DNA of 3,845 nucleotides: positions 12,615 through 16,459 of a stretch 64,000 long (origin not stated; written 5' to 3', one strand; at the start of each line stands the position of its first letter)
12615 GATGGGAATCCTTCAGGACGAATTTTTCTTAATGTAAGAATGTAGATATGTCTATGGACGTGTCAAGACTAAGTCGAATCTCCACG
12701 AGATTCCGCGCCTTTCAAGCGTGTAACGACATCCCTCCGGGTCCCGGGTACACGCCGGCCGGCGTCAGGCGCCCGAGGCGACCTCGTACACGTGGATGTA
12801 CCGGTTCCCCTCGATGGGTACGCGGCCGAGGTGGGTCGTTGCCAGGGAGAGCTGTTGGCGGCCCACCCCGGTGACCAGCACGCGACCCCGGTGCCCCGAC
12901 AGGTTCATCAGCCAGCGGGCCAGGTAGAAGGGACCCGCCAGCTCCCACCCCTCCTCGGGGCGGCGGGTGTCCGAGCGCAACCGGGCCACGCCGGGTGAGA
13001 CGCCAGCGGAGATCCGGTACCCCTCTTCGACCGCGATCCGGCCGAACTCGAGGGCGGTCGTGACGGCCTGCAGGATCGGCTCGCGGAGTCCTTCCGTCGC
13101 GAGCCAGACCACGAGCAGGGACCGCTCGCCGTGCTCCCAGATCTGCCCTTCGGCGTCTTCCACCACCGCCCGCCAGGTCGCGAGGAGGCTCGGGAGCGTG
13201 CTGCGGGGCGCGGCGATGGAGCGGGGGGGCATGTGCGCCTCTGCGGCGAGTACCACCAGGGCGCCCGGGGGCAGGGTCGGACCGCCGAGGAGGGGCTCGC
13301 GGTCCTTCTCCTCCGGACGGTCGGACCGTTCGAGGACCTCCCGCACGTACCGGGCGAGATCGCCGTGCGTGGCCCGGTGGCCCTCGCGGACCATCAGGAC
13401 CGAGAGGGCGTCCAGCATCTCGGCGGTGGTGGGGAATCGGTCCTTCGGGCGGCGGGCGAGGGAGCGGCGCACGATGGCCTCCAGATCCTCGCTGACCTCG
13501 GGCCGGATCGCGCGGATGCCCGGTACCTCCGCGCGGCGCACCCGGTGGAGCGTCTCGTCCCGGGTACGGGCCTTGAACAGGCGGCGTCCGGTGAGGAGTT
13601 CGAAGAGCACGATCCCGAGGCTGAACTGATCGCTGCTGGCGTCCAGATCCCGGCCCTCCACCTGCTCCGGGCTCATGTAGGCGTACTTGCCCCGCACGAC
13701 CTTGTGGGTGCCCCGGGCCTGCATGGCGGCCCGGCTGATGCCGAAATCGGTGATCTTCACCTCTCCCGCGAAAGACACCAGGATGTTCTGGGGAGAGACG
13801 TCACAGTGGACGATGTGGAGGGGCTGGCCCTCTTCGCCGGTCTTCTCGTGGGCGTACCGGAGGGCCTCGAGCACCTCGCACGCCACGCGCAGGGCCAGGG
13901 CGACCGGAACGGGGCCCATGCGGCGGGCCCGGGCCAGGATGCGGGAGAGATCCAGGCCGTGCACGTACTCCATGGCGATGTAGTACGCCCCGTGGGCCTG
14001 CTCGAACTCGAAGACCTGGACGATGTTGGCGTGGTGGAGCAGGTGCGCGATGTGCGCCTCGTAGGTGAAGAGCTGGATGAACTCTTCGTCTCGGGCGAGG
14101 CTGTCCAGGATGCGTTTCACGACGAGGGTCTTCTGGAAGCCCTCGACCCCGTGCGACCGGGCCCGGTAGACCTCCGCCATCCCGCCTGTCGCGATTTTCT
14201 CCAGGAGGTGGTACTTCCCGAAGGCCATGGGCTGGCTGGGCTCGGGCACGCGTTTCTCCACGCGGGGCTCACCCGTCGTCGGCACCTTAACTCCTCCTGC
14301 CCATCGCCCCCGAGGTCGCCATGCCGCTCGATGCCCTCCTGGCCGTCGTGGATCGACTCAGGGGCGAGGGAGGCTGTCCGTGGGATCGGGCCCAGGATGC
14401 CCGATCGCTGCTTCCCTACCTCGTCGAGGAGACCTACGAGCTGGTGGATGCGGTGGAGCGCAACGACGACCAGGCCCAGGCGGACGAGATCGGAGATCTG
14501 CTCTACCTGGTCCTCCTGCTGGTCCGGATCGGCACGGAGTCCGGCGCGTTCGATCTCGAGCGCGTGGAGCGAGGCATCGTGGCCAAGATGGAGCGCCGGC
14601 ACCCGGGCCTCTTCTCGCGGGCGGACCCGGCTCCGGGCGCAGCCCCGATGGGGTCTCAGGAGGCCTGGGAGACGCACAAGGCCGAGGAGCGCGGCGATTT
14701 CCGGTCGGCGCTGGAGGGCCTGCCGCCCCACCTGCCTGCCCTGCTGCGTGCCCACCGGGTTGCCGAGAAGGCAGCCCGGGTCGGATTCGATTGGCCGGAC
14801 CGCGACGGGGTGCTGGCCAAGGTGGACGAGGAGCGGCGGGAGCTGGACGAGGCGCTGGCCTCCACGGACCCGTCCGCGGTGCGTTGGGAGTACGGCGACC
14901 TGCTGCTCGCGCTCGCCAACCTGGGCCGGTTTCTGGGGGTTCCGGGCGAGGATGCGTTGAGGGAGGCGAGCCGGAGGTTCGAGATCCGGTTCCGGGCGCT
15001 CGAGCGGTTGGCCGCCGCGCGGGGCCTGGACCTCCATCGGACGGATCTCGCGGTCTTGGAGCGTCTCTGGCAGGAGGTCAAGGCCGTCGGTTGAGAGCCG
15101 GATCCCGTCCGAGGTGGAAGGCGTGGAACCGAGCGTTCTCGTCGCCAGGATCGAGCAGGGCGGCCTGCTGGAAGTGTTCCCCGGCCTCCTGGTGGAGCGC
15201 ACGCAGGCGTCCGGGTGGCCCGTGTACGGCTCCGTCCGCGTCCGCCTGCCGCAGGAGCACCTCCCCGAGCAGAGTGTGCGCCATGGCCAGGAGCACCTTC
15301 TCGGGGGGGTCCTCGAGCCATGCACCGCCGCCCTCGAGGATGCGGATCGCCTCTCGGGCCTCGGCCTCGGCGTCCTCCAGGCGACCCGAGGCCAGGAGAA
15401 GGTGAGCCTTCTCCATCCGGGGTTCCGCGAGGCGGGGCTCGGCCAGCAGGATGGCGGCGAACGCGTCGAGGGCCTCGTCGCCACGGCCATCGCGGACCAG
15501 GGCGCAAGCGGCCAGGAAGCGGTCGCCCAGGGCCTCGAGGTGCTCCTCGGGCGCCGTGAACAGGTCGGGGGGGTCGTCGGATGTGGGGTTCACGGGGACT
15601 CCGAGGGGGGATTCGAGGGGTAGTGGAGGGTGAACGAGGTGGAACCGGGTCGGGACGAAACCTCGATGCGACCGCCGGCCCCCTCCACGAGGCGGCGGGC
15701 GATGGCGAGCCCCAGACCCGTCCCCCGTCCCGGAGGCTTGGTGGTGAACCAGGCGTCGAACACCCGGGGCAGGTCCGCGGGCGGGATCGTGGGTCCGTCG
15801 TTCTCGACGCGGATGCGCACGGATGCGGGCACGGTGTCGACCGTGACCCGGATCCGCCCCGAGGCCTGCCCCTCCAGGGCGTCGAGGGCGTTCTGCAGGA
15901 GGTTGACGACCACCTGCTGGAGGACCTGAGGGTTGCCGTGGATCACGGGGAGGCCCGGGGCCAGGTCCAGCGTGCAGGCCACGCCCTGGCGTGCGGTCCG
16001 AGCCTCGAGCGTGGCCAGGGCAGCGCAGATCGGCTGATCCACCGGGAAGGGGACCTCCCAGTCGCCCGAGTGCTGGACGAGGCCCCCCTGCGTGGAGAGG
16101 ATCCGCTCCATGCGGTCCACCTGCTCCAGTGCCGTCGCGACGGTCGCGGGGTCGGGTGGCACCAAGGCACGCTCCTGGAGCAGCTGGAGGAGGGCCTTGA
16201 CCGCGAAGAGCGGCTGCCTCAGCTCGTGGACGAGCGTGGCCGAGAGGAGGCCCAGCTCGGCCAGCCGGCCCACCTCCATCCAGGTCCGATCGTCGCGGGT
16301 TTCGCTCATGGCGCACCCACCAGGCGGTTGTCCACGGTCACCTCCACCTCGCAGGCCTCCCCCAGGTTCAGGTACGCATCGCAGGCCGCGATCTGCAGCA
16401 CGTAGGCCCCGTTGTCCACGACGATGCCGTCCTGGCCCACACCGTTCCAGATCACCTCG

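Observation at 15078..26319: Seven-gene, 11-kb envelope-spanning sensory operon with three kinases, one receiver and no output domain, not assignable to a known system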

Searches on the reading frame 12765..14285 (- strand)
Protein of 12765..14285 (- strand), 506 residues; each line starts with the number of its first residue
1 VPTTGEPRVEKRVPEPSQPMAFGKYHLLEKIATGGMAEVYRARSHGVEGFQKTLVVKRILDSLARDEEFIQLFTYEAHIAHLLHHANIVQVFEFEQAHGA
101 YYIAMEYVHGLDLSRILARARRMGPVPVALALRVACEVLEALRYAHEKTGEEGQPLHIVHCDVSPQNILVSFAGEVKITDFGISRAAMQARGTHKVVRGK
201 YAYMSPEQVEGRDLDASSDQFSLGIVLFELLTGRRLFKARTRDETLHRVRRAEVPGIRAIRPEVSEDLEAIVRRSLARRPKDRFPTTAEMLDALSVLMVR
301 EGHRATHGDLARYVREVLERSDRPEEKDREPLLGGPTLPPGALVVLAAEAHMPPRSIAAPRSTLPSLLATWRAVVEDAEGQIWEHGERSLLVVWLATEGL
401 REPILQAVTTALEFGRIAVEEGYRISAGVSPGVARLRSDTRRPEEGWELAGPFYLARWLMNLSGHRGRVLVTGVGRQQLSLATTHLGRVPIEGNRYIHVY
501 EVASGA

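Call 44: search_protein_families(library=pfam, proteins=[window:12765-14285:-], max_evalue=0.001)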
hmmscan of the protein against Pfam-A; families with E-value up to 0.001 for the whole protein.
window:12765-14285:- (506 aa): 4 families
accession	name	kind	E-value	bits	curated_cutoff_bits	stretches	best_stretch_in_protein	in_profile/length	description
PF00069.31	Pkinase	-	9.2e-42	143.7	31.7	1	25-285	1-253/263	Protein kinase domain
PF07714.23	PK_Tyr_Ser-Thr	-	7.1e-30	104.6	23.1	1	26-288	2-252/258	Protein tyrosine and serine/threonine kinase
PF01636.29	APH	-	8e-05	22.9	23.2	0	124-176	137-186/239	Phosphotransferase enzyme family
PF03109.22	ABC1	-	0.00095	18.8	22.9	0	97-187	139-217/244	ABC1 atypical kinase-like domain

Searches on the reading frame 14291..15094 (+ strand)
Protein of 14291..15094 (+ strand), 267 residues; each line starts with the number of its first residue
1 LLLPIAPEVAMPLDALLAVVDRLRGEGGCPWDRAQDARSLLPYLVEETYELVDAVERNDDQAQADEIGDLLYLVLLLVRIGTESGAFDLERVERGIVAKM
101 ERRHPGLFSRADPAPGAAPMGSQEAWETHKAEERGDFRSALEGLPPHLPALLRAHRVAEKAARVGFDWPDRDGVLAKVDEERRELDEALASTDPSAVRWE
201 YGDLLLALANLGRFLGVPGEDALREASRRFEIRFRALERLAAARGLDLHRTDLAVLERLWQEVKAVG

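Call 5: search_protein_families(library=pfam, proteins=[window:14291-15094:+], max_evalue=0.01)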
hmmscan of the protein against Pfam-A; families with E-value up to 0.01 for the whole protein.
window:14291-15094:+ (267 aa): 2 families
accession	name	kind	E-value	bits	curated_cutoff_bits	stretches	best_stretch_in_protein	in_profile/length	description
PF03819.22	MazG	-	5.7e-28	97.4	22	1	35-108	1-74/74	MazG nucleotide pyrophosphohydrolase domain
PF01503.22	PRA-PH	-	1.4e-12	48.2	21.3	2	40-78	30-68/86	Phosphoribosyl-ATP pyrophosphohydrolase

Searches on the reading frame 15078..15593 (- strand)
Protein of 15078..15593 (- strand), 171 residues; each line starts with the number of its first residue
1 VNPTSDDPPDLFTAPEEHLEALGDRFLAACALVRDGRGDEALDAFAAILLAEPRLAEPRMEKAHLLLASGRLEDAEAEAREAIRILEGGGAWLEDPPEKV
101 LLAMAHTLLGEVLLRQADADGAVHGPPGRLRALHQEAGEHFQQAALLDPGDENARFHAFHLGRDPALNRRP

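Call 5: search_protein_families(library=pfam, proteins=[window:15078-15593:-], max_evalue=0.01)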
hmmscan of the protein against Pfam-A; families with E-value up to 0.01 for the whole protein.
window:15078-15593:- (171 aa): 4 families
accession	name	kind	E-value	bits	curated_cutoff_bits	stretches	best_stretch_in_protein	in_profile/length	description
PF07719.23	TPR_2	-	1.3e-06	28.5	27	0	61-85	6-30/34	Tetratricopeptide repeat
PF14559.12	TPR_19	-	2.6e-06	28.1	25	1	32-80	1-49/68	Tetratricopeptide repeat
PF13432.12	TPR_16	-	0.00012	22.9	32.7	1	27-85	2-60/65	Tetratricopeptide repeat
PF13181.12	TPR_8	-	0.0055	17.2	25.7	0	60-85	5-30/34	Tetratricopeptide repeat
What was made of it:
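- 15078..15593 (-): G: small cytoplasmic TPR protein. It is translationally coupled to F in the window, but its membership in the system is doubtful. Pfam TPR_2 and TPR_19 (call 5).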

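Call 6: search_protein_families(library=ncbifam, proteins=[window:15078-15593:-], max_evalue=0.01)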
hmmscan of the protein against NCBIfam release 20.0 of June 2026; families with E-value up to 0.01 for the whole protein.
window:15078-15593:- (171 aa): 2 families
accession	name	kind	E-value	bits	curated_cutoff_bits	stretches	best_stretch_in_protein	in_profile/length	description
TIGR02917.1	PEP_TPR_lipo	equivalog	0.0046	14.9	312.2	0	33-84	204-255/899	XrtA/PEP-CTERM system TPR-repeat protein PrsT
TIGR02552.1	LcrH_SycD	equivalog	0.0067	16.1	104.8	0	27-85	58-115/136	SycD/LcrH family type III secretion system chaperone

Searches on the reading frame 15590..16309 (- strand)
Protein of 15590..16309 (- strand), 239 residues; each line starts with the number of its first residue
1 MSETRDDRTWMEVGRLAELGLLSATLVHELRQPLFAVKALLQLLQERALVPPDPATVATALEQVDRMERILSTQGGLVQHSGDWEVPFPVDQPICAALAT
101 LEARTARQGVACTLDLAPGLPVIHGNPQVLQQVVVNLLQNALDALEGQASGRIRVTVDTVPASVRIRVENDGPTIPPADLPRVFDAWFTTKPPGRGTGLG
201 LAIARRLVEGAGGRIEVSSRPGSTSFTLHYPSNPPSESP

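Call 5: search_protein_families(library=pfam, proteins=[window:15590-16309:-], max_evalue=0.01)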
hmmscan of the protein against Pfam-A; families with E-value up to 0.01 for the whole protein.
window:15590-16309:- (239 aa): 4 families
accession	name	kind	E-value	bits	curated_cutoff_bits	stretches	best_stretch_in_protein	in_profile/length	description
PF02518.31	HATPase_c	-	3.6e-26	92.2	26.4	1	126-232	2-109/111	Histidine kinase-, DNA gyrase B-, and HSP90-like ATPase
PF00512.31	HisKA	-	8e-09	35.9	26.9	1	20-72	3-55/66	His Kinase A (phospho-acceptor) domain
PF14501.12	HATPase_c_5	-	2.3e-05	24.6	22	1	130-219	6-90/102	GHKL domain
PF13581.12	HATPase_c_2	-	0.0008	19.9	27.4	1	146-210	48-111/127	Histidine kinase-like ATPase domain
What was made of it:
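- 15590..16309 (-): F: soluble HisKA-HATPase_c kinase with no sensor domain. It is accessory: lost or decayed in some genomes. Pfam HATPase_c 3.6e-26, HisKA 8e-09 (call 5).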

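Call 6: search_protein_families(library=ncbifam, proteins=[window:15590-16309:-], max_evalue=0.01)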
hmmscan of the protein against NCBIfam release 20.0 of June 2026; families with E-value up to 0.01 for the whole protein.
window:15590-16309:- (239 aa): 81 families (the best 25 are shown)
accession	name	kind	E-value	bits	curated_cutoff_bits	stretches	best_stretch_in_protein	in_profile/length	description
NF008468.0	PRK11360.1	equivalog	3e-42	144.8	646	1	10-235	387-611/616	two-component system sensor histidine kinase AtoS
NF007688.0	PRK10364.1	equivalog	4.4e-36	124.6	479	1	15-233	236-452/460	two-component system sensor histidine kinase ZraS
NF010411.0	PRK13837.1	equivalog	4.1e-26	91.2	647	1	87-235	519-678/828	two-component system VirA-like sensor kinase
NF038348.1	T2SS_HK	subfamily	1.2e-25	90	450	1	119-231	461-572/574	histidine kinase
NF052574.1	HisKinEspCMyxo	equivalog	6e-25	87.5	1200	1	13-236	411-641/785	serine histidine kinase EspC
NF008312.0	PRK11100.1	equivalog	1.3e-23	83.6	356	1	25-228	262-470/477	two-component system sensor histidine kinase CreC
NF008293.1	PRK11073.1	equivalog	2.6e-21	76.3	240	1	23-231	134-346/349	nitrogen regulation protein NR(II)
NF047497.1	HK_LIC_12097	equivalog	9.8e-21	73.9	500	1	125-232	260-366/367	LIC_12097 family sensor histidine kinase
NF046044.1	PnpS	equivalog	1.9e-20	73.3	400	1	28-229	179-388/390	two-component system histidine kinase PnpS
TIGR01386.1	cztS_silS_copS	subfamily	2e-20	73.2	292.55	1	122-231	346-457/457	heavy metal sensor histidine kinase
TIGR02966.1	phoR_proteo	equivalog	2.4e-20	72.9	334.2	1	24-226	119-329/333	phosphate regulon sensor histidine kinase PhoR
TIGR02956.1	TMAO_torS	equivalog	1.2e-19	69.9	676.5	1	24-225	469-674/967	TMAO reductase system sensor histidine kinase/response regulator TorS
NF053867.1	SprKinKinDBac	equivalog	2.2e-19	69.3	775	1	3-231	270-496/500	sporulation kinase KinD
NF041777.1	sens_FixL_Rhizob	equivalog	2.9e-19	69.1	850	1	12-232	255-481/485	sensor protein FixL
NF008543.0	PRK11466.1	equivalog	6e-19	67.4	982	1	15-231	441-661/914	TMAO reductase system sensor histidine kinase/response regulator TorS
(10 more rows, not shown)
